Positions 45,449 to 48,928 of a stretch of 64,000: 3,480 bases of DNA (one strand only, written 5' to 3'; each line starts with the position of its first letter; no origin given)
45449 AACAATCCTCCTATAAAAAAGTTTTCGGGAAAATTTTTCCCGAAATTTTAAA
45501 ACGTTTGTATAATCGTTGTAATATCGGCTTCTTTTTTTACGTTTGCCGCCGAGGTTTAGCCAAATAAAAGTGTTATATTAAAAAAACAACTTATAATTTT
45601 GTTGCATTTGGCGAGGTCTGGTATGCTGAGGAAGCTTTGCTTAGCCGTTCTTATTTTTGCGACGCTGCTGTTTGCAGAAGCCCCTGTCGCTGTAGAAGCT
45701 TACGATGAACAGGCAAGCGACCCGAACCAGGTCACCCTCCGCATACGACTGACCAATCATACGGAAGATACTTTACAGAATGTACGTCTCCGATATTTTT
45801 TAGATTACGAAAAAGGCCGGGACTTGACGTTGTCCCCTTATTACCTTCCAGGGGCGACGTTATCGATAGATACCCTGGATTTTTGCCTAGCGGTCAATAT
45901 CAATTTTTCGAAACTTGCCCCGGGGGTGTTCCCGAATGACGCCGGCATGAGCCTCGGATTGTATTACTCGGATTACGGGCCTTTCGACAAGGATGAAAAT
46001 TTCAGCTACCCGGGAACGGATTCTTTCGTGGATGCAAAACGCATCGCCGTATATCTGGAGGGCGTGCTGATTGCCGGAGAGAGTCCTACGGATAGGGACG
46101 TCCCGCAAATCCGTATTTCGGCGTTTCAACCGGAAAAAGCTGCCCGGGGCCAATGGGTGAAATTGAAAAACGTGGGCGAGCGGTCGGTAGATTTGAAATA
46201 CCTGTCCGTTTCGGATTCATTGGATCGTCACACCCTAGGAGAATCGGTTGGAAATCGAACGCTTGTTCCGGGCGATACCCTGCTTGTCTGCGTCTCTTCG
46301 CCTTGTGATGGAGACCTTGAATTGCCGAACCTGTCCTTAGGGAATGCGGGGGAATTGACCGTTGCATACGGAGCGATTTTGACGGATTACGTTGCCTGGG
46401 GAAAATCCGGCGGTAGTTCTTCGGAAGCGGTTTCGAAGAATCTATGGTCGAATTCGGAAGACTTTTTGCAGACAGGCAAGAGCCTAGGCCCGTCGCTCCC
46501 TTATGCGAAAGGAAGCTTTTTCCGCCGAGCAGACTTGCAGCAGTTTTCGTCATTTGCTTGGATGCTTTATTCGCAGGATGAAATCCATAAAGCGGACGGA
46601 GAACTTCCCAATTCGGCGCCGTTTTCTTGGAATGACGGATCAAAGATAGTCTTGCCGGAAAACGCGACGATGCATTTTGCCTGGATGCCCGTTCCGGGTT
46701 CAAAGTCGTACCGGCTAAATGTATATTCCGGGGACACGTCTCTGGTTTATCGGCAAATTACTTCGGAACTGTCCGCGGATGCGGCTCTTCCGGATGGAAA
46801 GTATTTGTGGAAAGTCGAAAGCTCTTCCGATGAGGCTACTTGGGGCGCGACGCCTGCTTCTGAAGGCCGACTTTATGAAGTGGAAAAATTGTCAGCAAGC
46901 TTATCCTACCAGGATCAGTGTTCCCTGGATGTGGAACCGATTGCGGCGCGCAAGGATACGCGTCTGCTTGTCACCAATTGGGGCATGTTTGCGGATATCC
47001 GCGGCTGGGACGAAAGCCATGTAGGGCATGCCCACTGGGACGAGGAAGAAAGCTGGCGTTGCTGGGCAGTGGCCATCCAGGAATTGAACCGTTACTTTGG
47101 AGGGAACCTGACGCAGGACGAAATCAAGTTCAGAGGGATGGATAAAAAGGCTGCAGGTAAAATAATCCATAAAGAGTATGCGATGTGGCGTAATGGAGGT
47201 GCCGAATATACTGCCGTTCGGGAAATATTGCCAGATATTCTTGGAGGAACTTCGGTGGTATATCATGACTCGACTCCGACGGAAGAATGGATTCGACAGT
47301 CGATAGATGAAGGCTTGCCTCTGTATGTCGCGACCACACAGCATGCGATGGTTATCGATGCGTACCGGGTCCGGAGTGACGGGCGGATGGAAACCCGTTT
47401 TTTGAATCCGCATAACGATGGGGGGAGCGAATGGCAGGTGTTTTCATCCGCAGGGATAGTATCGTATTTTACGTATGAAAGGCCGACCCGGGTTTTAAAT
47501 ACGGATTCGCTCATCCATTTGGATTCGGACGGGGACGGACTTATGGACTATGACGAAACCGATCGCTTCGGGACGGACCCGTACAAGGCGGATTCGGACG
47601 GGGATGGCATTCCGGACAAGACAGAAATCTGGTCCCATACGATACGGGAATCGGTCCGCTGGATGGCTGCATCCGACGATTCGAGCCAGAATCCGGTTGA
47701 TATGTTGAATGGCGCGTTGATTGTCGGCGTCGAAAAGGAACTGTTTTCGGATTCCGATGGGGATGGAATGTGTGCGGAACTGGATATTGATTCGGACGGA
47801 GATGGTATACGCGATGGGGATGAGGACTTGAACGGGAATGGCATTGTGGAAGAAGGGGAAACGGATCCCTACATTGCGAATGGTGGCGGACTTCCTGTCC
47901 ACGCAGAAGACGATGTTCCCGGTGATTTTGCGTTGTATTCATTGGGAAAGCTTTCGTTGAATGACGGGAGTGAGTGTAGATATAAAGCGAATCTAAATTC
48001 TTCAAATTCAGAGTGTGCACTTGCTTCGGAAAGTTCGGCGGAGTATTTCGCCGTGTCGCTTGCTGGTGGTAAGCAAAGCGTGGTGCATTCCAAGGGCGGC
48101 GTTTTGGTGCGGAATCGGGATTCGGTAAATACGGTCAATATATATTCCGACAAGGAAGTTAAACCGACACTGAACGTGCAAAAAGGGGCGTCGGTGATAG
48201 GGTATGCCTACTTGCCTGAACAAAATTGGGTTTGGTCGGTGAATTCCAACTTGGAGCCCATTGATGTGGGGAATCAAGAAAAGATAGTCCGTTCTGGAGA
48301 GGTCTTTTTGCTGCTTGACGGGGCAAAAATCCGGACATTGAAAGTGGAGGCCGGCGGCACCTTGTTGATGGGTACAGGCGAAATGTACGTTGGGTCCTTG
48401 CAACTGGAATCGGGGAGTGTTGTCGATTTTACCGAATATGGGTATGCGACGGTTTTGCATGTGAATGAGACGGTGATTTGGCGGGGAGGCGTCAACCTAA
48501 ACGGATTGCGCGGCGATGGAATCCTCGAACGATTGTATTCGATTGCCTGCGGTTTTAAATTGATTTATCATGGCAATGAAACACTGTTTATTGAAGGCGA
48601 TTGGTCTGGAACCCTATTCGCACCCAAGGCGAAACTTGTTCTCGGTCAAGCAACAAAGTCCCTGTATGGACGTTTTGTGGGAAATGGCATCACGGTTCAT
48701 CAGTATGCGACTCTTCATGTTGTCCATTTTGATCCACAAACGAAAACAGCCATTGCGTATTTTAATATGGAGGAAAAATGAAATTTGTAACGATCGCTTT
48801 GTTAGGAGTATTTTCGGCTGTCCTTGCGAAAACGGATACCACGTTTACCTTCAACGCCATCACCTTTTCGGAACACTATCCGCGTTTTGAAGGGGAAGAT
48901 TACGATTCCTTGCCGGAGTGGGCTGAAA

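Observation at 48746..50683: Two secreted-protein cassettes with near-identical heads and tails but unrelated cores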

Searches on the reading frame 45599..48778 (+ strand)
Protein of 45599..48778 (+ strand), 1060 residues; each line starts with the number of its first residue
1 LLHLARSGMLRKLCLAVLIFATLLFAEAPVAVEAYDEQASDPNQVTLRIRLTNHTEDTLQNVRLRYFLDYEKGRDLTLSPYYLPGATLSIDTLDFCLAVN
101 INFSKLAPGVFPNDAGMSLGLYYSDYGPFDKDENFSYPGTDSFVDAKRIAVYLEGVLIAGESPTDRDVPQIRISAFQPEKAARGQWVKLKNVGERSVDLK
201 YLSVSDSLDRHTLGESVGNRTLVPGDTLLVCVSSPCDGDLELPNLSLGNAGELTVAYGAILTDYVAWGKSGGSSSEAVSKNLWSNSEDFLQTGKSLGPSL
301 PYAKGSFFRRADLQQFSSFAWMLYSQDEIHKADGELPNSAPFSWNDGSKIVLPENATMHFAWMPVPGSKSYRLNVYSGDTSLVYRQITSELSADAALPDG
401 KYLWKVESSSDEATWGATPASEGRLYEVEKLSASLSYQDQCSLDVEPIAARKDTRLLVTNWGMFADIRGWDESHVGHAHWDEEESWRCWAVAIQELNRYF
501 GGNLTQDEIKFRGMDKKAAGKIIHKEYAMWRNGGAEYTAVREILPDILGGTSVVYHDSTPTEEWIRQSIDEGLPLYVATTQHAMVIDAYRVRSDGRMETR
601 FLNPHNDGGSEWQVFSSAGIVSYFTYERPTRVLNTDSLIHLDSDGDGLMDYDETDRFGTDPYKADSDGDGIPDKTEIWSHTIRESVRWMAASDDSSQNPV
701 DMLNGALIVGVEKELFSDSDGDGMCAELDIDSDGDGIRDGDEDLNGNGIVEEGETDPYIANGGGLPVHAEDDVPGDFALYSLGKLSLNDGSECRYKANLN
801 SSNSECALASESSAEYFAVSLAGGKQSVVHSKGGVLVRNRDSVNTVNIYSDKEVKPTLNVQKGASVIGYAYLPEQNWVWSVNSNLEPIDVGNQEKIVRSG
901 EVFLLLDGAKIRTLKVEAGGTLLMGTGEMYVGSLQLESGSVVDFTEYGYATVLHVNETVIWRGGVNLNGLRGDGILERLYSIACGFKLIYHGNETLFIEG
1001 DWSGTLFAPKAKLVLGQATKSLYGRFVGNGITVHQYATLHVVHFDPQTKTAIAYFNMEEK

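Call 5: search_protein_families(library=pfam, proteins=[window:45599-48778:+], max_evalue=1)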
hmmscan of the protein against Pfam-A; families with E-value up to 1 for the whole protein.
window:45599-48778:+ (1060 aa): 3 families
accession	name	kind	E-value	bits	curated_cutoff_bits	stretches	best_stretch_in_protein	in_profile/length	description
PF18884.5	TSP3_bac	-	6.1e-06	26.4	25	2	642-664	1-22/22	Bacterial TSP3 repeat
PF00932.25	LTD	-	7.7e-05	23.5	34.3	1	168-233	5-70/109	Lamin Tail Domain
PF00942.24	CBM_3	-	0.00089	20.1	22.4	1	32-85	1-58/83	Cellulose binding domain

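Call 6: search_protein_families(library=ncbifam, proteins=[window:45599-48778:+], max_evalue=1)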
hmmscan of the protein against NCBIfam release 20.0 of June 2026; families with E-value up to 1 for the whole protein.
window:45599-48778:+ (1060 aa): 2 families
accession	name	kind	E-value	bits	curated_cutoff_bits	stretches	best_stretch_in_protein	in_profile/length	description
NF033765.2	gliding_CglD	equivalog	1.6e-11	42.8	400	1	640-770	77-218/1124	adventurous gliding motility lipoprotein CglD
NF047639.1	throspo3_MtsD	equivalog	0.0026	15.9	800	1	636-743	386-494/651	cell-cell cohesion protein MtsD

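Call 41: search_solved_structures(query=window:45599-48778:+, max_evalue=1)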
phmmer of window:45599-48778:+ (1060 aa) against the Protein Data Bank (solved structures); distinct sequences matched with E-value up to 1: 6.
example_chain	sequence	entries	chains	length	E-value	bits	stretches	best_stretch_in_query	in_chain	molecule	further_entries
4b9c_A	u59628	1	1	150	0.0059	17.5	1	102-162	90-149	TYPE 3A CELLULOSE-BINDING DOMAIN PROTEIN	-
4jo5_A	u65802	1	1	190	0.044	14.6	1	91-171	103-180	Cellulosome anchoring protein cohesin region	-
6xx1_A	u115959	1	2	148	0.11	13.3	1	58-163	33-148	Cellulose binding domain-containing protein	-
6xx1_C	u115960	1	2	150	0.11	13.3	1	58-163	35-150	Cellulose binding domain-containing protein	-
2l8a_A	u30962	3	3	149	0.49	11.2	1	94-163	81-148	Endoglucanase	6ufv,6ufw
6m32_D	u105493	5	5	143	0.56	11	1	559-614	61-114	P840 reaction center 17 kDa protein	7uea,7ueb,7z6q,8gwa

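Call 72: find_homologous_proteins(query=window:45599-48778:+, max_evalue=0.00001)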
Query window:45599-48778:+ (1060 aa): 33 proteins with E <= 0.00001 among 8000 candidates.
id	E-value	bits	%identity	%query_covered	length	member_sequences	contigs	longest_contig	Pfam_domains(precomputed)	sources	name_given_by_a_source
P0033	0.0e+0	2433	100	99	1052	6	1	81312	PF00942.26,PF18884.6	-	-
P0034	0.0e+0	1510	63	99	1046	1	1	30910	PF00942.26,PF00932.26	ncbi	-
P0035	0.0e+0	1495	61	99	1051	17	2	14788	PF00932.26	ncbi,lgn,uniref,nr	ncbi:hypothetical protein [Fibrobacter intestinalis]|uniref:hypothetical protein n=1 Tax=Fibrobacter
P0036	0.0e+0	1472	62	99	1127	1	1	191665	PF00942.26,PF00932.26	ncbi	-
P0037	0.0e+0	1423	60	99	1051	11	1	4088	-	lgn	-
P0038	0.0e+0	1289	55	99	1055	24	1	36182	PF00942.26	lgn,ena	-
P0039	0.0e+0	1252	53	99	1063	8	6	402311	PF00942.26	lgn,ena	-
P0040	0.0e+0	1237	53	99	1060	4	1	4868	PF00942.26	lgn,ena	-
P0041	0.0e+0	1220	52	97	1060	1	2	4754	PF00942.26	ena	-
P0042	0.0e+0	1214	52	98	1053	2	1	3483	PF00942.26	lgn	-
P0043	0.0e+0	1189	51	99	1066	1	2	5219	PF00942.26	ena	-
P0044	5.5e-275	933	64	61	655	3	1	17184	PF18884.6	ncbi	-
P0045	3.4e-189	649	43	72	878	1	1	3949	-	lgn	-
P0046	3.8e-188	646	42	72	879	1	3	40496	-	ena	-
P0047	6.5e-187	642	42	72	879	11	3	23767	-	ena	-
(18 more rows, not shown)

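Call 73: find_encoding_contigs(protein=P0039, flank=4000, max_places=6)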
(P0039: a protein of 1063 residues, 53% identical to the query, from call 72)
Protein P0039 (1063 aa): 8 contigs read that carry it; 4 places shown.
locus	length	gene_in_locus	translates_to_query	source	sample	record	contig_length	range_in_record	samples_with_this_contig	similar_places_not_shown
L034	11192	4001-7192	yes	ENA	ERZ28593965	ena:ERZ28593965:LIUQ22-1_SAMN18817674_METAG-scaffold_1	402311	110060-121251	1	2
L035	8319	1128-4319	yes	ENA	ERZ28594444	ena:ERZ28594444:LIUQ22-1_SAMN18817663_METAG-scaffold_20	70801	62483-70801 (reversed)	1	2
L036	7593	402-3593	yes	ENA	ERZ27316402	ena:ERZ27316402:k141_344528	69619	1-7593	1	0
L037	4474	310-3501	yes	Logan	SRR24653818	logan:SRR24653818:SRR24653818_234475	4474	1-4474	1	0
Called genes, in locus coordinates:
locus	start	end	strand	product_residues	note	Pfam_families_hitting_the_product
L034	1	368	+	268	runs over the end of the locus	-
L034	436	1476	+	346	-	-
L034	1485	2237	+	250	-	-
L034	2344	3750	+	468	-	PF03952:Enolase_N, PF00113:Enolase_C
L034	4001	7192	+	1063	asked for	PF00942:CBM_3 (weak)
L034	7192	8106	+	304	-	-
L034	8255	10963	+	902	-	-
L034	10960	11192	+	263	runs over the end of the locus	-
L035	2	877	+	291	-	?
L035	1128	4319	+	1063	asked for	PF00942:CBM_3 (weak)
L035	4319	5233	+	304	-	-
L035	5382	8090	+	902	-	-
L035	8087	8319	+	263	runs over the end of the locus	-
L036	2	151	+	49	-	?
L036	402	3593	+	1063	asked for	PF00942:CBM_3 (weak)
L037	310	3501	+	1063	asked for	PF00942:CBM_3 (weak)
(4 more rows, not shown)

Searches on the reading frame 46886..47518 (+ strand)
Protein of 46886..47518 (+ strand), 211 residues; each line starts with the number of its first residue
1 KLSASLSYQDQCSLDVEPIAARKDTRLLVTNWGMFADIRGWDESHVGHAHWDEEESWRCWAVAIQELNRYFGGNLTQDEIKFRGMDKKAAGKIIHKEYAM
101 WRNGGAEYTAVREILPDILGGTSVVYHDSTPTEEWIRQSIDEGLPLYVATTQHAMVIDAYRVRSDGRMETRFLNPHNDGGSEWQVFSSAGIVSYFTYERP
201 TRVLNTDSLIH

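Call 62: search_solved_structures(query=window:46886-47518:+, max_evalue=10)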
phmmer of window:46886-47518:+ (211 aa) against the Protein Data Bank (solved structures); distinct sequences matched with E-value up to 10: 10.
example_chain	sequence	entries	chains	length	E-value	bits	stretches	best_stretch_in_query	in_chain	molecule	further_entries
6m32_D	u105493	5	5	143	0.074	15.7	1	130-185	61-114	P840 reaction center 17 kDa protein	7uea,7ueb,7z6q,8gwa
9ld1_A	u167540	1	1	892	0.24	14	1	97-179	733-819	inactivate TOD4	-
4mxm_A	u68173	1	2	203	0.69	12.5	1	87-163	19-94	Transcriptional regulator I2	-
4mo7_A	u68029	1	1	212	0.75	12.4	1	87-163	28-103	Transcriptional regulator I2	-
4wxc_A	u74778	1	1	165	1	12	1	38-86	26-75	Methylated-DNA--protein-cysteine methyltransferase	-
4bhb_A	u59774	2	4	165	1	12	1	38-86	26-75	METHYLATED-DNA--PROTEIN-CYSTEINE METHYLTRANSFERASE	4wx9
4wxd_A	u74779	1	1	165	1.3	11.7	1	47-86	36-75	Methylated-DNA--protein-cysteine methyltransferase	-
5umt_A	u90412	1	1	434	1.3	11.6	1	85-136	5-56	FACT complex subunit SPT16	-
5xm2_A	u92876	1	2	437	1.3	11.6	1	85-136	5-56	FACT complex subunit SPT16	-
5e5b_A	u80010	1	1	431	1.4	11.6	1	85-136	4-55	FACT complex subunit SPT16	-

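Call 63: search_protein_families(library=pfam, proteins=[window:46886-47518:+], max_evalue=10)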
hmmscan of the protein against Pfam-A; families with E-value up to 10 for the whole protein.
window:46886-47518:+ (211 aa): 4 families
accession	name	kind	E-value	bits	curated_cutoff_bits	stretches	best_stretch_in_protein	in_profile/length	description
PF01640.23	Peptidase_C10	-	0.082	13.6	26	1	89-161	93-175/194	Peptidase C10 family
PF13529.12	Peptidase_C39_2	-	0.089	13.8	24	1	51-161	9-131/143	Peptidase_C39 like family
PF08599.15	Nbs1_C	-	0.15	12.6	25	1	112-142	14-47/64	DNA damage repair protein Nbs1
PF10657.14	RC-P840_PscD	-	0.17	12.5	23.5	1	130-184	61-113/144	Photosystem P840 reaction centre protein PscD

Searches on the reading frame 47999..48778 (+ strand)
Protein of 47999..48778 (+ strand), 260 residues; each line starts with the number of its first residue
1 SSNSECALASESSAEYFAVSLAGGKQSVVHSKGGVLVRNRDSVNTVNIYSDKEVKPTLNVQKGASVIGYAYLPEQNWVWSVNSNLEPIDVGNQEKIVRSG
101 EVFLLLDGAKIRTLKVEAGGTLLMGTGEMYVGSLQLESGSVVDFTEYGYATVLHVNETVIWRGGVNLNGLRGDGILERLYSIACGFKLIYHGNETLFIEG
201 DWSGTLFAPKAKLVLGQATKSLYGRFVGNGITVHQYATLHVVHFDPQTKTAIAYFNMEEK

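Call 19: find_related_loci(query=A1, collection=genome_contigs, flank=5000)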
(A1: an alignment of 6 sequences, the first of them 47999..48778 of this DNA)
Query A1 (260 aa) in genome_contigs; peptide patterns used: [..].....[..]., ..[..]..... (x = any residue, [..] = any of these).
83 stretches matched a pattern; 5 encode a relative of the query (tblastn E <= 1e-3); 5 distinct loci.
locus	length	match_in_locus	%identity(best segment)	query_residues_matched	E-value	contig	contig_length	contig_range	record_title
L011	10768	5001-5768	67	5-260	6e-118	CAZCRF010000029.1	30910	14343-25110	MAG TPA_asm: uncultured Fibrobacter sp. isolate SRP225648_co1_158 genome assembly, contig: NODE_3021_length_30910_cov_18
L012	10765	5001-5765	64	6-260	2e-108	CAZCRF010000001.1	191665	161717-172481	MAG TPA_asm: uncultured Fibrobacter sp. isolate SRP225648_co1_158 genome assembly, contig: NODE_28_length_191665_cov_18.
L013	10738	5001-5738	38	4-250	7e-47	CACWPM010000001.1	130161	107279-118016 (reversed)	MAG: Fibrobacter succinogenes isolate RUG10790 genome assembly, contig: RUG10790_asm_1, whole genome shotgun sequence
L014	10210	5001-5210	73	191-260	3e-32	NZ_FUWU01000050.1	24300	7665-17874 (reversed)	Fibrobacter intestinalis strain ATCC 43854, whole genome shotgun sequence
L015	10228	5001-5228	50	175-249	1e-18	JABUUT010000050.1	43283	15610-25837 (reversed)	MAG: Fibrobacteraceae bacterium isolate MAG72 scaffold50_size43283, whole genome shotgun sequence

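Call 24: find_related_loci(query=A1, collection=metagenome_contigs, flank=4000)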
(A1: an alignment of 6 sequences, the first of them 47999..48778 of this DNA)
Query A1 (260 aa) in metagenome_contigs; peptide patterns used: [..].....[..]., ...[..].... (x = any residue, [..] = any of these).
158 stretches matched a pattern; 9 encode a relative of the query (tblastn E <= 1e-3); 9 distinct loci.
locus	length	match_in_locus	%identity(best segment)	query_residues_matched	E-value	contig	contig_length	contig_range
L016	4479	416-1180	82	6-260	8e-147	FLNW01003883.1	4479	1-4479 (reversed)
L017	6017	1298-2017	50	6-244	3e-79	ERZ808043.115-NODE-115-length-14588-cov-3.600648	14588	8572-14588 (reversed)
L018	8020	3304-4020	43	6-249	3e-55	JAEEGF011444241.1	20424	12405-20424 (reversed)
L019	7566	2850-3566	43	6-249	3e-55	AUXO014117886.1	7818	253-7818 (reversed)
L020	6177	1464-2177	39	6-246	5e-47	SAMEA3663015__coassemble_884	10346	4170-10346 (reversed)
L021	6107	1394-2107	38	6-246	1e-44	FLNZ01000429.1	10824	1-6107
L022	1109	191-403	55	182-255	2e-24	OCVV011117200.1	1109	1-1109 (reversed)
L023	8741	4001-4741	38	6-254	9e-46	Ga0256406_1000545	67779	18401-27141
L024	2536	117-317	43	184-250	5e-17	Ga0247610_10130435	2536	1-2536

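Call 63: search_protein_families(library=pfam, proteins=[window:47999-48778:+], max_evalue=10)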
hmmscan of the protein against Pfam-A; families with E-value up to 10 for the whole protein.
window:47999-48778:+ (260 aa): 1 family
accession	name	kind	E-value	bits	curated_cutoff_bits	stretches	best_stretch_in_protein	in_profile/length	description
PF20597.4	pAdhesive_15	-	0.27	11.6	23.8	1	198-240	213-253/254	Putative Ice-binding-like adhesive domain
